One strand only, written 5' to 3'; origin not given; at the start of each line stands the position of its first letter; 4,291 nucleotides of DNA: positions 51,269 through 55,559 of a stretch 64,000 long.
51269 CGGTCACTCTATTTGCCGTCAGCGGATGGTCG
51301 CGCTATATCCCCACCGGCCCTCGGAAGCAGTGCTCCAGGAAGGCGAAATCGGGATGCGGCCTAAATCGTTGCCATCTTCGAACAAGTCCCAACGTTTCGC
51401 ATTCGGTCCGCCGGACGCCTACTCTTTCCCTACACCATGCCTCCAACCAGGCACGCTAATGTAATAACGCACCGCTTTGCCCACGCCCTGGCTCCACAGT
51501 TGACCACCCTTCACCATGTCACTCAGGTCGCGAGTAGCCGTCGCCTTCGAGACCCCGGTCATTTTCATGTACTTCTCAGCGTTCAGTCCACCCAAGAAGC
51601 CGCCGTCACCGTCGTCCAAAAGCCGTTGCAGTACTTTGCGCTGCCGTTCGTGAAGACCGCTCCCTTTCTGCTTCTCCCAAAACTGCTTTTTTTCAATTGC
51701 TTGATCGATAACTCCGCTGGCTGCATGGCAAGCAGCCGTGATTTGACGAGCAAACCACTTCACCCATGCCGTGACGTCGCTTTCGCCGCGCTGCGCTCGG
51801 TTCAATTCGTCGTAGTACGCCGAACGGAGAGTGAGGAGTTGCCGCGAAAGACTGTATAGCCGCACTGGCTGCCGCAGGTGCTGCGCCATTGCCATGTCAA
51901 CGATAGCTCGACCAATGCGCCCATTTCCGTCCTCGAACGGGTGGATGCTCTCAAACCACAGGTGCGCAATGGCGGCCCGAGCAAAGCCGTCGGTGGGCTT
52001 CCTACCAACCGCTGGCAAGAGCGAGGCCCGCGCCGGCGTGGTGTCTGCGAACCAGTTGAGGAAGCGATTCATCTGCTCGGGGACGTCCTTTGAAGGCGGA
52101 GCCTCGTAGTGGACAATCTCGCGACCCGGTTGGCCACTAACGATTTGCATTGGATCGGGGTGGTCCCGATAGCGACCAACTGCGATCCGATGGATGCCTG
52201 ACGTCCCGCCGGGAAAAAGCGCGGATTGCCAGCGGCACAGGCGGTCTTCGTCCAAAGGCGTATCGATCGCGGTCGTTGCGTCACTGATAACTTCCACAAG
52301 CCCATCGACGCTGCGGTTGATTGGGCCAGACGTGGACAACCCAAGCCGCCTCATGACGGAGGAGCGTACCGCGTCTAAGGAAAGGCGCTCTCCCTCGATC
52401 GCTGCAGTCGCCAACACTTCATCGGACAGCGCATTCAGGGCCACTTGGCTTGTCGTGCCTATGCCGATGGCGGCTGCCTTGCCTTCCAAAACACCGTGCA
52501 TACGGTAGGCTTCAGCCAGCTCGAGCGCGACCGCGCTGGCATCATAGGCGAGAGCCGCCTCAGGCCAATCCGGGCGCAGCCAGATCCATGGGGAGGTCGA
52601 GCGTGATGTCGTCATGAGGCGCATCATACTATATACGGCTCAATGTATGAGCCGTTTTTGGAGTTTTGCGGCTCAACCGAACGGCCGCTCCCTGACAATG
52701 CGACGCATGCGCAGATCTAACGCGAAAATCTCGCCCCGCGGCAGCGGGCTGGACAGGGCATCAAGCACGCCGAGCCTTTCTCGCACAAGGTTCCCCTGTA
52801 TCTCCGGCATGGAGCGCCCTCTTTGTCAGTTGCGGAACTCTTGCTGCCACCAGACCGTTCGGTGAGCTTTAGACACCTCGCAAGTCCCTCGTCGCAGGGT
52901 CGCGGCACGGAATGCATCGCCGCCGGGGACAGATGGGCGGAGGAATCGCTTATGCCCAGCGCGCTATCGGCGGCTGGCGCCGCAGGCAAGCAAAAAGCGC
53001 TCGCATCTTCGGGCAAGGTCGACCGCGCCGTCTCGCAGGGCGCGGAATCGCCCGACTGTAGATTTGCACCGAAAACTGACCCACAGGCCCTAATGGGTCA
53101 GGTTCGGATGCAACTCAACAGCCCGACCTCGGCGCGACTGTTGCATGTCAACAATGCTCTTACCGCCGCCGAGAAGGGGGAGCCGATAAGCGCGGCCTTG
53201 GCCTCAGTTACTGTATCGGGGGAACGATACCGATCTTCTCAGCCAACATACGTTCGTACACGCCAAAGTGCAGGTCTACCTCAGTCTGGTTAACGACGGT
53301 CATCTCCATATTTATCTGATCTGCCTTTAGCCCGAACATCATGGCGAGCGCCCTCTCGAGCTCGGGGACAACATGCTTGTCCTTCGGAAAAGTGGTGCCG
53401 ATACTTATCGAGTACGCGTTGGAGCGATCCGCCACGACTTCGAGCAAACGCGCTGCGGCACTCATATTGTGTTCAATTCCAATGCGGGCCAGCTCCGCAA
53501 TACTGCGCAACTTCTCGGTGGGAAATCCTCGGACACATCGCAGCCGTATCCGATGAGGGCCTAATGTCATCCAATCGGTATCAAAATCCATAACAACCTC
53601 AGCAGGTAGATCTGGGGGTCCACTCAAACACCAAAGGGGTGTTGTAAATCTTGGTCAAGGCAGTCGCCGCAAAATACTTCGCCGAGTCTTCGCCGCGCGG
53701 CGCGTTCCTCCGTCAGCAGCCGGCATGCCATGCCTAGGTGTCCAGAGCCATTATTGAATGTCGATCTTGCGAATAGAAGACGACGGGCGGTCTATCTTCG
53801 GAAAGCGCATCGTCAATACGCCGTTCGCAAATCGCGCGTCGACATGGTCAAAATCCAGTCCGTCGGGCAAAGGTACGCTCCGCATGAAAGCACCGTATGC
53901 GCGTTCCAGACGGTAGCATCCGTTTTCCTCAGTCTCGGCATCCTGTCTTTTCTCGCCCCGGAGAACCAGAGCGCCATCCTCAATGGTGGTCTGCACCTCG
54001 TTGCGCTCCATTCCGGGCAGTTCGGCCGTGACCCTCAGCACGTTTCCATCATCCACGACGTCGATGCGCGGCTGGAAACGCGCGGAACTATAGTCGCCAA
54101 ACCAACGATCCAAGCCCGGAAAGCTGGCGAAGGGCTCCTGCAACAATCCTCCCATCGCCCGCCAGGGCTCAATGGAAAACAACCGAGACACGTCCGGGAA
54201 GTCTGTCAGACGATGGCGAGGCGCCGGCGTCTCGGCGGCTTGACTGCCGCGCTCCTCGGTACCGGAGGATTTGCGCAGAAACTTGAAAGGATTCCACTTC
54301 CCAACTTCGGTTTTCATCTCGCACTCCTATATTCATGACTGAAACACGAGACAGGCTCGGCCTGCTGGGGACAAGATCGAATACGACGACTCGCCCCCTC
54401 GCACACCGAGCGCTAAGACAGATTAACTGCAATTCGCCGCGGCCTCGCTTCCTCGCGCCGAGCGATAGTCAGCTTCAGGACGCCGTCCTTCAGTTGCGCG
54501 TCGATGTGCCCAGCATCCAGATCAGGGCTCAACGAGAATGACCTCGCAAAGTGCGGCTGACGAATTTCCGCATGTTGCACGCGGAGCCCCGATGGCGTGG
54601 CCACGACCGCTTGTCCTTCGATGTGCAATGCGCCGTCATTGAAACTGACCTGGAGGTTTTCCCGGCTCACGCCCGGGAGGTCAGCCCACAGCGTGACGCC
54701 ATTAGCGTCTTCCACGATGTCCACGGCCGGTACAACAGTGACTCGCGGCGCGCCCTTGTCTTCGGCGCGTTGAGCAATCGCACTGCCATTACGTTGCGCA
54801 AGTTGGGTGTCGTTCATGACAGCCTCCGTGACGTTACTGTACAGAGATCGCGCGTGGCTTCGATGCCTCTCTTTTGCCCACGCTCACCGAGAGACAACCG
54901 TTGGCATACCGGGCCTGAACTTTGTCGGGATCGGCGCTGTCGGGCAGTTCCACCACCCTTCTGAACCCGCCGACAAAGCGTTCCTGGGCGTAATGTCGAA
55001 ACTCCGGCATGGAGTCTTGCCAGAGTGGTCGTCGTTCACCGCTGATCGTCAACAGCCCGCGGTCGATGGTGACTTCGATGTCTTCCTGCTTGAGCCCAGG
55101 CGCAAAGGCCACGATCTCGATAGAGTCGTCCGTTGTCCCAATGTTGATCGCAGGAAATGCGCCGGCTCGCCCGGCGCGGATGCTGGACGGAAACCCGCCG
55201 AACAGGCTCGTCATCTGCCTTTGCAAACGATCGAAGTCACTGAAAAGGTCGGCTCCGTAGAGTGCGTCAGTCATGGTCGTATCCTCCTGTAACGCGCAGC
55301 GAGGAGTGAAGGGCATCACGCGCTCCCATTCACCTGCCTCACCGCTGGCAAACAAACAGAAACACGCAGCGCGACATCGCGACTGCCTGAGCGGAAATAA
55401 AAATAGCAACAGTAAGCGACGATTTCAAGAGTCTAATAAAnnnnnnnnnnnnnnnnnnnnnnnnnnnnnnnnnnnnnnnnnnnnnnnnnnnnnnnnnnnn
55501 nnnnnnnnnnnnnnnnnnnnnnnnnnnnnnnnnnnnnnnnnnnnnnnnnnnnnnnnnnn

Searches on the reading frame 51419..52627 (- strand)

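Call 30: search_protein_families(library=pfam, proteins=[window:51419-52627:-])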
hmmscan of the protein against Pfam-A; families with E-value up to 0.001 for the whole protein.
window:51419-52627:- (402 aa): 3 families
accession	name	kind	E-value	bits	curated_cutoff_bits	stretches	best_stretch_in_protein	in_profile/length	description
PF13776.11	DUF4172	-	1.1e-20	74.1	25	1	14-97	1-82/82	Domain of unknown function (DUF4172)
PF02661.23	Fic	-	2.4e-15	57.6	24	1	124-244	1-90/93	Fic/DOC family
PF22168.2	DIP2311-like_C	-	0.00022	21.9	27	1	346-388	18-60/63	Transcriptional regulator DIP2311-like, C-terminal domain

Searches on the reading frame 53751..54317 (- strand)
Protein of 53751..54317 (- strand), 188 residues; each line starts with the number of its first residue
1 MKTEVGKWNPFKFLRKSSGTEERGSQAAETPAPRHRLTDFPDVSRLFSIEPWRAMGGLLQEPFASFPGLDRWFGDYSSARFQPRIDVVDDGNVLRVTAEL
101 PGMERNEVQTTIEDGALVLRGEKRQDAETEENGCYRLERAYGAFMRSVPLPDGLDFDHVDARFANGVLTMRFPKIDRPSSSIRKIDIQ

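Call 30: search_protein_families(library=pfam, proteins=[window:53751-54317:-])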
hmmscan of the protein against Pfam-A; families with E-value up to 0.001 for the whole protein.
window:53751-54317:- (188 aa): 2 families
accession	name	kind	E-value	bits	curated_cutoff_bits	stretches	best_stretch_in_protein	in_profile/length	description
PF00011.27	HSP20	-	3.6e-19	69.2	20.8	1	87-188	2-102/102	Hsp20/alpha crystallin family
PF17886.7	ArsA_HSP20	-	7.1e-05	22.7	22.5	1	95-172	5-63/63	HSP20-like domain found in ArsA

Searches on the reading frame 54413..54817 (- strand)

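Call 49: search_protein_families(library=pfam, proteins=[window:54413-54817:-], max_evalue=0.00001)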
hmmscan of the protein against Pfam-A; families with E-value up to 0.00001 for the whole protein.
window:54413-54817:- (134 aa): 1 family
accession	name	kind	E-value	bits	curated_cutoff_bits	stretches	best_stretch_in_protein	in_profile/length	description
PF00011.27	HSP20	-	1.9e-17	63.6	20.8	1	33-132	1-102/102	Hsp20/alpha crystallin family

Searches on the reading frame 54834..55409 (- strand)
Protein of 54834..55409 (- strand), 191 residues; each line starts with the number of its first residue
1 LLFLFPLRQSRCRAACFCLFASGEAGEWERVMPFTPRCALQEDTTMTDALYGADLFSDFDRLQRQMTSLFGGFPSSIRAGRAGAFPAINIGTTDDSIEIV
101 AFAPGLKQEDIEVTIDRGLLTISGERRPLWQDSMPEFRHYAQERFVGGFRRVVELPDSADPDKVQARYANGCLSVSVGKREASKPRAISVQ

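Call 30: search_protein_families(library=pfam, proteins=[window:54834-55409:-])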
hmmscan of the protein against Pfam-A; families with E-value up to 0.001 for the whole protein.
window:54834-55409:- (191 aa): 2 families
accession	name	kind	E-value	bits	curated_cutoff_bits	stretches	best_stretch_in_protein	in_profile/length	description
PF00011.27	HSP20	-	3.1e-18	66.2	20.8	1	92-191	4-102/102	Hsp20/alpha crystallin family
PF17886.7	ArsA_HSP20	-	0.00032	20.7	22.5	1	95-176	2-62/63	HSP20-like domain found in ArsA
